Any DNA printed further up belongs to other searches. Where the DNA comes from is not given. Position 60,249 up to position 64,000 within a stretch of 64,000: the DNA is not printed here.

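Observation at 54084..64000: Giant 4 runs off the window into an SF2-helicase-like segment and contains an isolated HExxH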

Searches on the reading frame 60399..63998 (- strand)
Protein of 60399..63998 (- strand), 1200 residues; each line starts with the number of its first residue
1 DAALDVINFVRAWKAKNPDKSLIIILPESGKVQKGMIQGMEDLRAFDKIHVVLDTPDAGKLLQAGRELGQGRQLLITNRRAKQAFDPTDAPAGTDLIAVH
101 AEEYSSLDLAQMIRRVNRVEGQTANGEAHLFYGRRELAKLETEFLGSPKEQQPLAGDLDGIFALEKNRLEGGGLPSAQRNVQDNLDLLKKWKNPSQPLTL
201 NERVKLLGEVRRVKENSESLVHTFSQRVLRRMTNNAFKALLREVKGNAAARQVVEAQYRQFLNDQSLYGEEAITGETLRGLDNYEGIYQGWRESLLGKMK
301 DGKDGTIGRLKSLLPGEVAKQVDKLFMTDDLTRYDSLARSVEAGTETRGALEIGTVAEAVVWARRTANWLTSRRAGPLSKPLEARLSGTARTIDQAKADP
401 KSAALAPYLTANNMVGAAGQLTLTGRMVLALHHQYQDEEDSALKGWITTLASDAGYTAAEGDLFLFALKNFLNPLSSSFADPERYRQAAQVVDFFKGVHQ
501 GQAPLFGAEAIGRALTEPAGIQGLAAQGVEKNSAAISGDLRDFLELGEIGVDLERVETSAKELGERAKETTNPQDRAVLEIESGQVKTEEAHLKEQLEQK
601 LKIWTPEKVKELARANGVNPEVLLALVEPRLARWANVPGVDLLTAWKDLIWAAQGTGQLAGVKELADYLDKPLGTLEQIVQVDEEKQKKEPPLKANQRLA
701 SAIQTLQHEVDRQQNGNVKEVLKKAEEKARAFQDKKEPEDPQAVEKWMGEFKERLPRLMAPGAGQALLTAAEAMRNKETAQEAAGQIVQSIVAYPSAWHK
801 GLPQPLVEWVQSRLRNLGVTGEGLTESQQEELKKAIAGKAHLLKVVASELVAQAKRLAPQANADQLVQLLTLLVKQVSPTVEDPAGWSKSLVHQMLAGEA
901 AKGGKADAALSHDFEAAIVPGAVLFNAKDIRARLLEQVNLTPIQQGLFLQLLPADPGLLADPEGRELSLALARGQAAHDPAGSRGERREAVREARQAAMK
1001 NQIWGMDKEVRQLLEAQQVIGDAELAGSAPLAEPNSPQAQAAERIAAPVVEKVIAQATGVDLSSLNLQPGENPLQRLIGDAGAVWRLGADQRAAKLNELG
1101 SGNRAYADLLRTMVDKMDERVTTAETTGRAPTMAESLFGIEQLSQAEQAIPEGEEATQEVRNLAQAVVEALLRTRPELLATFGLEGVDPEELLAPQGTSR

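Call 31: search_protein_representatives(protein=window:60399-63998:-)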
Query: 1200 residues. Proteins with E-value up to 0.001 (for the whole library): 1; up to 1e-10: 1; up to 1e-30: 1. The best 1 are listed.
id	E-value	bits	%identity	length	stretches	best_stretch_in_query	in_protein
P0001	2.4e-172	591.9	38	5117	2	20-1058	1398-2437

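Call 38: list_cluster_members(proteins=[P0001])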
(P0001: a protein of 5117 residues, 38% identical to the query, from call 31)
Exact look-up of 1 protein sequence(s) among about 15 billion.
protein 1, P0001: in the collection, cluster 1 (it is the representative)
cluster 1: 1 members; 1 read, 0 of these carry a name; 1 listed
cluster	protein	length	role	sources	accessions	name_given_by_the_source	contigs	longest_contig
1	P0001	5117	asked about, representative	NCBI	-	-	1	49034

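Call 39: find_encoding_contigs(protein=P0001, flank=10000, max_places=4)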
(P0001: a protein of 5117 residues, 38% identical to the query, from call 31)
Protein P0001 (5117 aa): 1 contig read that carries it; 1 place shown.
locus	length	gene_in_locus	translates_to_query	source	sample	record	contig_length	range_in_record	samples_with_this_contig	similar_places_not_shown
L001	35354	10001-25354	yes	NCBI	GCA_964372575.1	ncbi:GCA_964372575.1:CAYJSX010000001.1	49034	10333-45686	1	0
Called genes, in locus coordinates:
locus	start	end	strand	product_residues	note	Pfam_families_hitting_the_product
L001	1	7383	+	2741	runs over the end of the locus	-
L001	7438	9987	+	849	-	-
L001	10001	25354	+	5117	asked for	-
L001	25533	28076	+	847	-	-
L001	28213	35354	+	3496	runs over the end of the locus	?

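Call 43: find_related_loci(query=A2, collection=genome_contigs, flank=10000)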
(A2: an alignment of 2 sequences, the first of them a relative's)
Query A2 (4238 aa) in genome_contigs; peptide patterns used: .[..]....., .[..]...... (x = any residue, [..] = any of these).
43 stretches matched a pattern; 2 encode a relative of the query (tblastn E <= 1e-3); 1 distinct loci.
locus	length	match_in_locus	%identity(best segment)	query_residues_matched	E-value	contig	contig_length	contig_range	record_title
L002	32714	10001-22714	100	1-4238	0e+0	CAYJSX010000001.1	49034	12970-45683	MAG TPA_asm: uncultured Planctomycetia bacterium isolate ERP125453_co1_275 genome assembly, contig: NODE_496_length_4903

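Call 44: find_related_loci(query=A2, collection=metagenome_contigs, flank=10000)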
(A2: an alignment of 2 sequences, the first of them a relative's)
Query A2 (4238 aa) in metagenome_contigs; peptide patterns used: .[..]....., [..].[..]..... (x = any residue, [..] = any of these).
184 stretches matched a pattern, but none encodes a relative of the query by tblastn (E <= 1e-3).

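Call 47: find_homologous_proteins(query=L001:12638-14680:+, max_evalue=0.1)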
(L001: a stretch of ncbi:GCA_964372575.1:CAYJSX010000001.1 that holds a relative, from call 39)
Query L001:12638-14680:+: 8000 candidates shared short words with the query, none scored E <= 0.1.

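Call 53: search_protein_families(library=pfam, proteins=[L001:1-7380:+, L001:7438-9984:+, L001:10001-12700:+], max_evalue=0.1)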
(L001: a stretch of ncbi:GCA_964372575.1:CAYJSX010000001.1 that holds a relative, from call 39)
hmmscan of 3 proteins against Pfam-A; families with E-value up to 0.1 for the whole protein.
L001:1-7380:+ (2460 aa): 0 families

L001:7438-9984:+ (849 aa): 0 families

L001:10001-12700:+ (900 aa): 0 families

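Call 60: search_protein_families(library=pfam, proteins=[L001:21317-22918:+, L001:22919-25351:+, L001:14681-17650:+, L001:18761-21316:+], max_evalue=1)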
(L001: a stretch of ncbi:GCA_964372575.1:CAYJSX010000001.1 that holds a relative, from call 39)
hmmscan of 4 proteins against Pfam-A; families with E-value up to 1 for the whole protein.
L001:21317-22918:+ (534 aa): 2 families
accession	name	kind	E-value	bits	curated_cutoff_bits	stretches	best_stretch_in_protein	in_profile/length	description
PF15369.11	KIAA1328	-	0.051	13.7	27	1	205-242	288-325/327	Uncharacterised protein KIAA1328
PF02561.19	FliS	-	0.094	13.4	26.7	1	95-168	34-106/115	Flagellar protein FliS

L001:22919-25351:+ (811 aa): 0 families

L001:14681-17650:+ (990 aa): 1 family
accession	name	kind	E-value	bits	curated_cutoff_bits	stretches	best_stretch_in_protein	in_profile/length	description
PF17918.6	TetR_C_15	-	0.5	11.5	26.8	0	551-589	34-72/108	Tetracyclin repressor-like, C-terminal domain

L001:18761-21316:+ (852 aa): 2 families
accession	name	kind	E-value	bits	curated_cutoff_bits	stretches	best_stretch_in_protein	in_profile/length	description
PF09991.14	DUF2232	-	0.4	10.3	27.8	1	625-668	114-157/290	Predicted membrane protein (DUF2232)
PF10187.15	FAM192A_Fyv6_N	-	0.78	10.4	20.2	0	492-530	14-54/104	FAM192A/Fyv6, N-terminal domain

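Call 61: predict_structure(alignment_id=A5)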
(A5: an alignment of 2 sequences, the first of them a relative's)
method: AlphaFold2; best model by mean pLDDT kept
length: 681 residues; sequences in the alignment: 2
mean_pLDDT: 37.3   pTM: 0.24
mean pLDDT of the five models: 37.3, 35.6, 34.1, 31.8, 31.5
residues with pLDDT >= 90: 0; 70-90: 7; 50-70: 40; < 50: 634
segments of 3 or more residues with pLDDT < 50: 1-116, 148-155, 175-279, 281-681
pLDDT, mean of each block of 10 residues (from residue 1): 35 41 39 46 42 39 40 36 33 31 37 47 69 66 50 50 56 46 35 33 35 34 31 33 36 32 36 44 42 39 34 41 39 33 32 35 39 41 40 33 36 32 28 27 28 27 26 25 23 29 37 35 39 48 44 40 42 33 31 32 35 37 32 34 34 33 41 30 26
secondary structure, 60 per line:
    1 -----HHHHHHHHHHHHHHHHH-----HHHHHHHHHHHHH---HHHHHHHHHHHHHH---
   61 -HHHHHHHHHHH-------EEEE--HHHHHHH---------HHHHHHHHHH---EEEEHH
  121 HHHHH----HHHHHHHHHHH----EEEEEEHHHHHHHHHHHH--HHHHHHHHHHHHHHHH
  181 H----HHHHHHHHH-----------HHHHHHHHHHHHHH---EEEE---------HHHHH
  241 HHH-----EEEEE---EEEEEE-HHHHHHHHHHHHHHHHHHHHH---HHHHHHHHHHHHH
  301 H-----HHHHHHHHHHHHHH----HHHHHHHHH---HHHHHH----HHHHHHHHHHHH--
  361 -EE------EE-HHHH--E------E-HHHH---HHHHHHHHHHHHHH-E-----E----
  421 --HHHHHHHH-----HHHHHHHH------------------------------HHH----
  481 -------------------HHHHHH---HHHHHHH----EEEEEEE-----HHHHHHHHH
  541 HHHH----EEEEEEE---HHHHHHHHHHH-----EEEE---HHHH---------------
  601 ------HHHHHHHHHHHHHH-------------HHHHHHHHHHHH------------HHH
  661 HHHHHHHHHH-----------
elements in order (helices of 4 or more, strands of 3 or more residues): H6-22 H28-40 H44-57 H62-72 E80-83 H86-92 H102-111 E115-118 H119-125 H130-140 E145-150 H151-162 H165-181 H186-194 H206-219 E223-226 H236-243 E249-253 E257-262 H264-284 H288-301 H307-320 H325-333 H337-342 H347-358 H373-376 H388-391 H395-408 H423-430 H436-443 H500-505 H509-515 E520-526 H532-544 E549-555 H559-569 E575-578 H582-585 H607-620 H634-645 H658-670

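Call 64: search_protein_families(library=ncbifam, proteins=[L001:12638-14680:+, L001:12638-13399:+, L001:13949-14680:+, L001:17651-18760:+], max_evalue=10)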
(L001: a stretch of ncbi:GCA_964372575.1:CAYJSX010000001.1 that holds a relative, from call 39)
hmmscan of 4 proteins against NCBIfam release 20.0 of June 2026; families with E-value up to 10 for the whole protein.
L001:12638-14680:+ (681 aa): 3 families
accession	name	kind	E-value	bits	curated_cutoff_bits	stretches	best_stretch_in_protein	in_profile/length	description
TIGR01407.1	dinG_rel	hypoth_equivalog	0.029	12.6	547.7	1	6-68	224-286/889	putative DnaQ family exonuclease/DinG family helicase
NF053712.1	repair_DEAH_YoaA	equivalog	0.09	11.4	680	1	22-69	13-60/630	DNA repair helicase YoaA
NF008729.0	PRK11747.1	equivalog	0.098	11.1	598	1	13-67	10-70/703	ATP-dependent DNA helicase DinG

L001:12638-13399:+ (254 aa): 3 families
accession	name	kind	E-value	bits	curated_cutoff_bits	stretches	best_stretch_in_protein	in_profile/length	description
TIGR01407.1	dinG_rel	hypoth_equivalog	0.0067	14.7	547.7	1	6-68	224-286/889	putative DnaQ family exonuclease/DinG family helicase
NF053712.1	repair_DEAH_YoaA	equivalog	0.023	13.4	680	1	22-69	13-60/630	DNA repair helicase YoaA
NF008729.0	PRK11747.1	equivalog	0.024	13.1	598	1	13-67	10-70/703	ATP-dependent DNA helicase DinG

L001:13949-14680:+ (244 aa): 1 family
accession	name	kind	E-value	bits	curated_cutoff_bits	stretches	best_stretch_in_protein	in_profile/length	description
NF011545.0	PRK14976.1-2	equivalog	0.12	11.6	434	1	95-163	115-183/287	5'-3' exonuclease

L001:17651-18760:+ (370 aa): 0 families

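Call 65: search_protein_families(library=padloc, proteins=[L001:12638-14680:+, L001:12638-13399:+, L001:13949-14680:+, L001:17651-18760:+], max_evalue=10)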
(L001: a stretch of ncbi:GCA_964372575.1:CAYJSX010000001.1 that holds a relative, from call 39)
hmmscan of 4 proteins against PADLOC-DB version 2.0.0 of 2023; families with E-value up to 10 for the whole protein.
L001:12638-14680:+ (681 aa): 1 family
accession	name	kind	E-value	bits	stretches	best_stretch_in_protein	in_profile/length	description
PDLC01729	typeIV_DinG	-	0.0003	17.6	1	16-75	8-68/666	Csf4_0_IVA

L001:12638-13399:+ (254 aa): 1 family
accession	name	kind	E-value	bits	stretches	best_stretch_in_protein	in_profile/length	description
PDLC01729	typeIV_DinG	-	7.5e-05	19.6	1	15-75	7-68/666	Csf4_0_IVA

L001:13949-14680:+ (244 aa): 0 families

L001:17651-18760:+ (370 aa): 0 families

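Call 76: search_protein_families(library=phrogs, proteins=[L001:12638-14680:+, L001:12638-13399:+, L001:13949-14680:+, L001:17651-18760:+], max_evalue=10)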
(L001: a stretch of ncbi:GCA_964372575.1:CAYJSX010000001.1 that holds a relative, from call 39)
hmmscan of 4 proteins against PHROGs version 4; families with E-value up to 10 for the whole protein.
L001:12638-14680:+ (681 aa): 0 families

L001:12638-13399:+ (254 aa): 0 families

L001:13949-14680:+ (244 aa): 0 families

L001:17651-18760:+ (370 aa): 2 families
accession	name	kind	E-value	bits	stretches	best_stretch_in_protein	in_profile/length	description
phrog_1875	-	unknown function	0.13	13.7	1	152-197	22-68/82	-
phrog_19206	-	unknown function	0.33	11.5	1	75-109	22-56/205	-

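Call 84: fold_search(model_id=the predicted structure, library=pdb)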
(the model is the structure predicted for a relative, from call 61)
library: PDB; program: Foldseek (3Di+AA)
matches with E <= 10: 641; with E <= 0.001: 0
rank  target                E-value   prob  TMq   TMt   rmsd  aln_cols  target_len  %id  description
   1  8fl0_NC               1.1e-02  0.30  0.10  0.15  26.3       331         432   14  Human nucleolar pre-60S ribosomal subunit (State H) (released 2023-07-12)
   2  4pin_B                5.7e-02  0.66  0.08  0.17  14.2       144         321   16  Ergothioneine-biosynthetic methyltransferase EgtD in complex with N,N-dimethylhistidine (released 2014-12-03)
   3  4pim_B                1.9e-01  0.35  0.08  0.17  14.4       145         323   19  Ergothioneine-biosynthetic methyltransferase EgtD, apo form (released 2014-12-03)
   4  3c85_B                2.3e-01  0.20  0.08  0.27  17.2       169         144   13  Crystal structure of TrkA domain of putative glutathione-regulated potassium-efflux KefB from Vibrio parahaemolyticus (released 2008-03-04)
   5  4uy5                  2.9e-01  0.35  0.08  0.16  14.6       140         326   14  Crystal structure of Histidine-specific methyltransferase EgtD from Mycobacterium smegmatis (released 2014-10-08)
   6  8h26_D                2.9e-01  0.20  0.09  0.24  16.7       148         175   16  Crystal structure of MnmM from S. aureus complexed with SAH (1.50 A) (released 2023-01-18)
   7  7mcj_B                3.1e-01  0.15  0.07  0.16  14.9       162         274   15  Crystal Structure of S-adenosylmethionine-dependent methyltransferase UmaA from Mycobacterium tuberculosis in complex  (released 2022-04-13)
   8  4uy7_A                3.5e-01  0.23  0.08  0.16  14.4       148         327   16  Crystal structure of Histidine bound Histidine-specific methyltransferase EgtD from Mycobacterium smegmatis (released 2014-10-08)
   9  2e87                  3.7e-01  0.38  0.08  0.15  13.3       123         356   15  Crystal structure of hypothetical GTP-binding protein PH1320 from Pyrococcus horikoshii OT3, in complex with GDP (released 2007-07-24)
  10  2hcj_B                4.2e-01  0.28  0.10  0.17  11.6       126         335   12  Trypsin-modified Elongation Factor Tu in complex with tetracycline (released 2006-10-31)
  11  5mpt                  4.4e-01  0.38  0.09  0.15  13.5       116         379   13  Structure of the citrinin polyketide synthase CMeT domain (released 2017-02-22)
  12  8h26_A                4.4e-01  0.16  0.09  0.24  14.5       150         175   14  Crystal structure of MnmM from S. aureus complexed with SAH (1.50 A) (released 2023-01-18)
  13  8ir1_w                4.4e-01  0.09  0.11  0.15  27.1       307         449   14  human nuclear pre-60S ribosomal particle - State A (released 2023-08-09)
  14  4pin_A                5.0e-01  0.21  0.08  0.16  14.2       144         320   12  Ergothioneine-biosynthetic methyltransferase EgtD in complex with N,N-dimethylhistidine (released 2014-12-03)
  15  1kjn_A                5.0e-01  0.14  0.08  0.28  15.3       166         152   16  Structure of MT0777 (released 2002-08-14)
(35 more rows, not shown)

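Call 92: search_dna_similar(query=L001:12638-18760:+, collection=plasmids, mode=protein, max_evalue=0.01, max_rows=10)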
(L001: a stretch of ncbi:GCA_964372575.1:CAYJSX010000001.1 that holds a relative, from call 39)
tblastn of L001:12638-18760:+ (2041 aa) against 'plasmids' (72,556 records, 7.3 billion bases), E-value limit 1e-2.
No match.

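Call 93: search_dna_similar(query=L001:12638-18760:+, collection=phages, mode=protein, max_evalue=0.01, max_rows=10)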
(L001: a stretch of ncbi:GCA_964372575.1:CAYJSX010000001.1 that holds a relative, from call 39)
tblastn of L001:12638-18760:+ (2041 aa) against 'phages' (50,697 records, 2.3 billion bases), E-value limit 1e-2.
No match.
